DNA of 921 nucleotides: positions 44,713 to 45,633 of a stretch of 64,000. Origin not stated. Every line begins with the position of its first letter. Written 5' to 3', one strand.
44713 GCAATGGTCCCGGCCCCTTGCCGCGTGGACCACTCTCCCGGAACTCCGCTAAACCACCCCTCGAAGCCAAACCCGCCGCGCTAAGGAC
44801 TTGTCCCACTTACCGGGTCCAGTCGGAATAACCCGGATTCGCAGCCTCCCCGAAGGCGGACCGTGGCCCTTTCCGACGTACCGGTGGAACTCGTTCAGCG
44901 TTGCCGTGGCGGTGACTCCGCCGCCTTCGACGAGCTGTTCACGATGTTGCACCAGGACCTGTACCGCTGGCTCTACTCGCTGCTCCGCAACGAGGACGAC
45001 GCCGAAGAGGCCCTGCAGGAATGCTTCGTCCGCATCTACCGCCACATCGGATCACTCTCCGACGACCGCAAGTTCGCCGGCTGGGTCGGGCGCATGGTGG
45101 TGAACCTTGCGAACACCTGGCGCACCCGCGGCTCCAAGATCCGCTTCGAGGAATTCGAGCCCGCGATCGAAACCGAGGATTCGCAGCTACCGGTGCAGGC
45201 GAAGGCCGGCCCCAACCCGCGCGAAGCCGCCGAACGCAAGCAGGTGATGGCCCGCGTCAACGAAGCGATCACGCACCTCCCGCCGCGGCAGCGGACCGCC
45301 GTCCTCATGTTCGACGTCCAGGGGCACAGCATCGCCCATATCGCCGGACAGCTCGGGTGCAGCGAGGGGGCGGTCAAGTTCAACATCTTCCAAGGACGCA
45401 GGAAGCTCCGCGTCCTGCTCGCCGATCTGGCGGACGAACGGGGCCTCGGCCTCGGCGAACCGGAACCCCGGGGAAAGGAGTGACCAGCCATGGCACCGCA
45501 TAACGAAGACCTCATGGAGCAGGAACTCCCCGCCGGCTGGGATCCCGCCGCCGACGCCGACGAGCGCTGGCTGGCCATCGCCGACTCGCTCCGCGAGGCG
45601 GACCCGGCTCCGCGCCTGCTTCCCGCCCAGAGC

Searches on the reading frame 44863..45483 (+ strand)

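Call 35: search_protein_families(library=pfam, proteins=[window:44863-45483:+], max_evalue=0.001)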
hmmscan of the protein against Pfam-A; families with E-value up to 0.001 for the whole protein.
window:44863-45483:+ (206 aa): 4 families
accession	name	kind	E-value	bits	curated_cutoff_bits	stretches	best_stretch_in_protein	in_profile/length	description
PF08281.18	Sigma70_r4_2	-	2.9e-16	59.3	25.7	1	131-182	3-54/54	Sigma-70, region 4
PF04542.20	Sigma70_r2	-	8.5e-12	45.1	24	1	25-89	1-67/71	Sigma-70 region 2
PF07638.17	Sigma70_ECF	-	9.4e-08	32.6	21.1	1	9-183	6-180/185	ECF sigma factor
PF04545.22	Sigma70_r4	-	2.4e-07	30.6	24.1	1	135-183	1-49/50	Sigma-70, region 4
